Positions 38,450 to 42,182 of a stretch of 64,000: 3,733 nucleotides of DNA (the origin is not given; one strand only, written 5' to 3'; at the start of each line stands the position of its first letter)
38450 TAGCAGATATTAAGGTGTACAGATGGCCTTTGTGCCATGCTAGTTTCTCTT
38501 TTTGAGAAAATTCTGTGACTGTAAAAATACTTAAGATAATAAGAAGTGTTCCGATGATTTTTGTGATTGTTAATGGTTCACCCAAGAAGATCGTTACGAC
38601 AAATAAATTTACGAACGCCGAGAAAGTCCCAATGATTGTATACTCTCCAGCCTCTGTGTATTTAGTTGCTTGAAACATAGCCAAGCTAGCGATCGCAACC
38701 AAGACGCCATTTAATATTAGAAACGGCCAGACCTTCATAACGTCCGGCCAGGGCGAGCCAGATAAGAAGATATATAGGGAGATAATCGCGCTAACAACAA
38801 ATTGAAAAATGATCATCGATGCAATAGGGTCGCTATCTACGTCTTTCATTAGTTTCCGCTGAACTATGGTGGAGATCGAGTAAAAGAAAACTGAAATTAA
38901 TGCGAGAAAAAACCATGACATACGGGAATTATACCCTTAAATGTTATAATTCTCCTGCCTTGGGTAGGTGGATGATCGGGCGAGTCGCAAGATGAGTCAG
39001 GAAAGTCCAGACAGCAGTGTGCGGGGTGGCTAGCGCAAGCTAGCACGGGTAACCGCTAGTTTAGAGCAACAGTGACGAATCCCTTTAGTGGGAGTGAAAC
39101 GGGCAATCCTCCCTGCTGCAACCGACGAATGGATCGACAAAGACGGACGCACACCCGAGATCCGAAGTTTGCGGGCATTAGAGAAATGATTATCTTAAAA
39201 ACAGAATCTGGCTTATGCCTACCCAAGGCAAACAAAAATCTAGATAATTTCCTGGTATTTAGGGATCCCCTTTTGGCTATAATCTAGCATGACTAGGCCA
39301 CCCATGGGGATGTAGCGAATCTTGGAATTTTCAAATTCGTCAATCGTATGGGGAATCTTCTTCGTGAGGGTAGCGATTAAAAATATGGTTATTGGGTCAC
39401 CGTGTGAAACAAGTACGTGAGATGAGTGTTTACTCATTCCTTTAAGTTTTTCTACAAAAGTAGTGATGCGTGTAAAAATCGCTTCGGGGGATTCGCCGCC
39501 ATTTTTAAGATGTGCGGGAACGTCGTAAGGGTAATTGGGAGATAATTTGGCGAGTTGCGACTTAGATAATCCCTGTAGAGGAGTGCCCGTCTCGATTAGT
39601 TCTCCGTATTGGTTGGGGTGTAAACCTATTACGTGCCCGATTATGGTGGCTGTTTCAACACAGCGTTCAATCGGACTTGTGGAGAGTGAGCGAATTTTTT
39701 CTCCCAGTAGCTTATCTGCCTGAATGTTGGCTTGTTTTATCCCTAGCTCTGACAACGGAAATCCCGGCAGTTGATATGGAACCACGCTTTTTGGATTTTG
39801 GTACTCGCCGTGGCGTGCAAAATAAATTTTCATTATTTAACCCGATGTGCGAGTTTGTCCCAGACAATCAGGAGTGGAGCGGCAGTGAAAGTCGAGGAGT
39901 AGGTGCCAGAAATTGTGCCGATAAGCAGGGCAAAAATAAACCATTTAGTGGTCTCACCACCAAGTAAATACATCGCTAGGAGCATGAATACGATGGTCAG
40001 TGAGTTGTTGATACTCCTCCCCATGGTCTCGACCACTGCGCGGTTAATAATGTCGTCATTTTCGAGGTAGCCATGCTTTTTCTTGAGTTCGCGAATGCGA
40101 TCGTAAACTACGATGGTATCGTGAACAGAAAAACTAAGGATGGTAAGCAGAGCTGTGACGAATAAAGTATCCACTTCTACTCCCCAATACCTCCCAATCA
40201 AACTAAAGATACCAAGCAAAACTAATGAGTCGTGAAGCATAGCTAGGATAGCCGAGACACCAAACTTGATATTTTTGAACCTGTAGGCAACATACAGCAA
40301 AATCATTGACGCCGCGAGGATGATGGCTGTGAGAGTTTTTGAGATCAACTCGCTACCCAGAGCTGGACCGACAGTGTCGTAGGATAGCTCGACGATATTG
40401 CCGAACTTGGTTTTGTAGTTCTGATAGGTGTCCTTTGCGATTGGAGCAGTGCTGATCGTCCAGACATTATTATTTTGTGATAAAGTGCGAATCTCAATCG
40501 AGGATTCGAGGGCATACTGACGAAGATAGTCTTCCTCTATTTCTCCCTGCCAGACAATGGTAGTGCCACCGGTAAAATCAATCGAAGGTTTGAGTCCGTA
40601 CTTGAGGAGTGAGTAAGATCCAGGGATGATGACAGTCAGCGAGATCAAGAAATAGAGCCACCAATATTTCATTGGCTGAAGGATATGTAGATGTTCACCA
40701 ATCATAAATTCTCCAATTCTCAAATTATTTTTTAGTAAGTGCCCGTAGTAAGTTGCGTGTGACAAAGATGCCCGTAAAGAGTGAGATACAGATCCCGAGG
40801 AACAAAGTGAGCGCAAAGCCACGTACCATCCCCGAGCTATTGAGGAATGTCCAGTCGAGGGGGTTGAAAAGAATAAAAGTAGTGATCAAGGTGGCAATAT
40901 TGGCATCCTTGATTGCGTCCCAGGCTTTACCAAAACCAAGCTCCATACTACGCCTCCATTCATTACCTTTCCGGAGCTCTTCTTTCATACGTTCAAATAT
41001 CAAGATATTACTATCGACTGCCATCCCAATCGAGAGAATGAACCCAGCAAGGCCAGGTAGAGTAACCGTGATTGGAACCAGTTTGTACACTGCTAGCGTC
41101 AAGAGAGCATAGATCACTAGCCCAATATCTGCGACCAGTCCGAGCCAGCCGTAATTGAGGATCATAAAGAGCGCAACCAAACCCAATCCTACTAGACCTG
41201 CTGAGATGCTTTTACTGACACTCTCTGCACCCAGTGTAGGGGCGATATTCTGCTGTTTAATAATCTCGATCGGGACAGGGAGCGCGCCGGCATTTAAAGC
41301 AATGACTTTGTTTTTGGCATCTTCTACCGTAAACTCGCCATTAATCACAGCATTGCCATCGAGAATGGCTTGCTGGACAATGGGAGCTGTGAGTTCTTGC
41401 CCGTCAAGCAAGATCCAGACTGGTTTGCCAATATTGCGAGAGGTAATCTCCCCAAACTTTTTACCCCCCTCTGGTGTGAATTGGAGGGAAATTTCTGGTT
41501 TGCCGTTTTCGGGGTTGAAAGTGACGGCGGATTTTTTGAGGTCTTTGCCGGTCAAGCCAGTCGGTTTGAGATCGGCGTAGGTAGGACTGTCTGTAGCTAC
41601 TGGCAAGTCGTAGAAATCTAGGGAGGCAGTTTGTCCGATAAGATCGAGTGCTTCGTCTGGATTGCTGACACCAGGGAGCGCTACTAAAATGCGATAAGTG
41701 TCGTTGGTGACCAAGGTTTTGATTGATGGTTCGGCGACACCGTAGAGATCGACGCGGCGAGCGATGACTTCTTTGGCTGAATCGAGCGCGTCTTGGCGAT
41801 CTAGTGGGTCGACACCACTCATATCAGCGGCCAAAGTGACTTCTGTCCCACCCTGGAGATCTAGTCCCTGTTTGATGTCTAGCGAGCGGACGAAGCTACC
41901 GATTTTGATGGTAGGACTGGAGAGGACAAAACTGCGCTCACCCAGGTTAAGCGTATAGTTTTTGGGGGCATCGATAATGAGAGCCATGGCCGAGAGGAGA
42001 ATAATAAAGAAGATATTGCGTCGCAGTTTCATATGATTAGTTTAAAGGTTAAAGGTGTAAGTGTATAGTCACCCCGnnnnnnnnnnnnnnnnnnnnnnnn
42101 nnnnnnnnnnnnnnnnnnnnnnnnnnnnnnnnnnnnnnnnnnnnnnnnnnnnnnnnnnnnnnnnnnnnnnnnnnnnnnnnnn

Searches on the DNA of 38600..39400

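Call 81: search_rna_families(source=window, start=38600, end=39400, threshold=gathering)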
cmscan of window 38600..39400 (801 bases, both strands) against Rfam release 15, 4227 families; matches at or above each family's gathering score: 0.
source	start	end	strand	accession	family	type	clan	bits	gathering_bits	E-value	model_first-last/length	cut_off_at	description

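Call 82: search_rna_families(source=window, start=38700, end=39400, threshold=evalue, max_evalue=0.001)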
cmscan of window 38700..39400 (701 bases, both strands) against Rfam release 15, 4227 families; matches with E-value up to 0.001: 1.
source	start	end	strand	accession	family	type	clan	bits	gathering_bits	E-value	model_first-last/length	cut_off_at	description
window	38960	39230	+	RF00010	RNaseP_bact_a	Gene; ribozyme;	CL00002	80.2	100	1.3e-24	1-367/367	no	Bacterial RNase P class A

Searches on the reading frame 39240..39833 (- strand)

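Call 76: search_protein_families(library=pfam, proteins=[window:39240-39833:-], max_evalue=0.001)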
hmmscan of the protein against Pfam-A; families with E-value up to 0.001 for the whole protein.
window:39240-39833:- (197 aa): 1 family
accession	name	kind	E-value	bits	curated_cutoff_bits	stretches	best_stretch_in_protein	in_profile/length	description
PF00300.27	His_Phos_1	-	1.2e-23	84.2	21.7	1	3-160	1-163/194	Histidine phosphatase superfamily (branch 1)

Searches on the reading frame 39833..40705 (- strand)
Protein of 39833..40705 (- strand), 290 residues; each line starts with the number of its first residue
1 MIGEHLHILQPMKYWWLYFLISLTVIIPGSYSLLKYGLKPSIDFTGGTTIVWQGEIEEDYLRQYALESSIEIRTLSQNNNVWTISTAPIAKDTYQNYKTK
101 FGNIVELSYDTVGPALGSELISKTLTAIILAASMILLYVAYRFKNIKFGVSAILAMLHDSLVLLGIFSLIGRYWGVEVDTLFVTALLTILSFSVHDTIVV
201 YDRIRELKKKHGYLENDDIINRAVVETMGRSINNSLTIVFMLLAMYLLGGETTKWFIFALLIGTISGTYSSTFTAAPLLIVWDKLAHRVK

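Call 76: search_protein_families(library=pfam, proteins=[window:39833-40705:-], max_evalue=0.001)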
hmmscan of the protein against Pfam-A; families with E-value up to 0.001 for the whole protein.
window:39833-40705:- (290 aa): 2 families
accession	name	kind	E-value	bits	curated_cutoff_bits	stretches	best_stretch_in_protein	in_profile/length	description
PF02355.23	SecD_SecF_C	-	5.8e-49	166.5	20.5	1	99-283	8-187/189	Protein export membrane protein SecD/SecF, C-terminal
PF07549.19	Sec_GG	-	7.4e-05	22.6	20.3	1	31-51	1-21/28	SecD/SecF GG Motif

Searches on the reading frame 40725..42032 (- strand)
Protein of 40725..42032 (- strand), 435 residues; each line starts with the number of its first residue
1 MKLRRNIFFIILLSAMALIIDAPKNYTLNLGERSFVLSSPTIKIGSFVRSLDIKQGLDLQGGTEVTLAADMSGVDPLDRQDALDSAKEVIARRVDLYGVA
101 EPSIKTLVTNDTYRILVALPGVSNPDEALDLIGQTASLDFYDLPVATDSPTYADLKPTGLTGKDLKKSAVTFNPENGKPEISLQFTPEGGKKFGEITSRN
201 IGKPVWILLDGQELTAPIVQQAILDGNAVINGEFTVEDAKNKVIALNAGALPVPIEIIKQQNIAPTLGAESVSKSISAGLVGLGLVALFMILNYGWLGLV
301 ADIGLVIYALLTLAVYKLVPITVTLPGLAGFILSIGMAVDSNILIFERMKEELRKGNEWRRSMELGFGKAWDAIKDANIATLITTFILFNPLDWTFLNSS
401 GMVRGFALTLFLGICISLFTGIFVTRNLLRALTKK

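Call 3: search_protein_families(library=pfam, proteins=[window:40725-42032:-], max_evalue=1)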
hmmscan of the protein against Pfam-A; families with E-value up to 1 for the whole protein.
window:40725-42032:- (435 aa): 6 families
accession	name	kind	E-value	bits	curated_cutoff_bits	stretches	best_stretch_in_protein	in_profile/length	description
PF22599.2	SecDF_P1_head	-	2.1e-25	89.3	27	1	157-253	17-114/114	SecDF, P1 head subdomain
PF21760.3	SecD_1st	-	7.1e-17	61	27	1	84-142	2-57/60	Protein translocase subunit SecDF, P1 domain, N-terminal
PF02355.23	SecD_SecF_C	-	1.6e-15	57.4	20.5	1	255-434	13-188/189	Protein export membrane protein SecD/SecF, C-terminal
PF00873.25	ACR_tran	-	1.1e-06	27.1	28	1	251-425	310-482/1021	AcrB/AcrD/AcrF family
PF03176.21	MMPL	-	3.6e-06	26.6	20.5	1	297-419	179-295/333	MMPL family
PF07549.19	Sec_GG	-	0.00048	20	20.3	1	54-71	9-26/28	SecD/SecF GG Motif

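Call 4: search_protein_families(library=ncbifam, proteins=[window:40725-42032:-], max_evalue=1)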
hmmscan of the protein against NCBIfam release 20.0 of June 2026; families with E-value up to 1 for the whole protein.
window:40725-42032:- (435 aa): 30 families (the best 25 are shown)
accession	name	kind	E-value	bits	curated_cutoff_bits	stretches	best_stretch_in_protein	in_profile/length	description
NF009583.0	PRK13024.1-3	subfamily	4.6e-116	388.7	721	1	48-434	36-433/755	protein translocase subunit SecDF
TIGR01129.1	secD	equivalog_domain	7.9e-106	354.5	244.4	2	158-429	133-397/397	protein translocase subunit SecD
NF009585.0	PRK13024.1-5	equivalog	8e-88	295.5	1037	2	160-435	383-650/993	protein translocase subunit SecDF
NF011315.0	PRK14726.1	equivalog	5.6e-78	262.9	1249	2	160-432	259-524/855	protein translocase subunit SecDF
TIGR00916.1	2A0604s01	subfamily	2.6e-62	210.4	148.6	1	185-422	1-231/231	SecD/SecF family protein translocase subunit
NF009581.0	PRK13024.1-1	equivalog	4.4e-62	210.3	1058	1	51-433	30-411/752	protein translocase subunit SecDF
NF009545.0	PRK12933.1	equivalog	3.2e-61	207.6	728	2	92-430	241-591/604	protein translocase subunit SecD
NF009584.0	PRK13024.1-4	equivalog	3e-55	187.9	1171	1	52-433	31-413/759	protein translocase subunit SecDF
NF009580.0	PRK13023.1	equivalog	1.3e-53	182.4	1153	1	120-429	144-444/775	protein translocase subunit SecDF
NF009540.0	PRK12911.1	equivalog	7.9e-39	132.8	1878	1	198-428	835-1057/1403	bifunctional preprotein translocase subunit SecD/SecF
NF009582.0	PRK13024.1-2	equivalog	2.6e-34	118.3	723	1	219-427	281-482/859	protein translocase subunit SecDF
NF006218.0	PRK08343.1-4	subfamily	4.1e-34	118.1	383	1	50-428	28-380/392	preprotein translocase subunit SecD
TIGR00966.2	transloc_SecF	equivalog_domain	1.9e-21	76.8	160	1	241-429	92-276/279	protein translocase subunit SecF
NF046001.1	SecDF_plasm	equivalog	7.6e-21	73.9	500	1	229-434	308-505/878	protein translocase subunit SecDF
NF006216.0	PRK08343.1-2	equivalog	1.5e-19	70.2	519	2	236-427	309-492/506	preprotein translocase subunit SecD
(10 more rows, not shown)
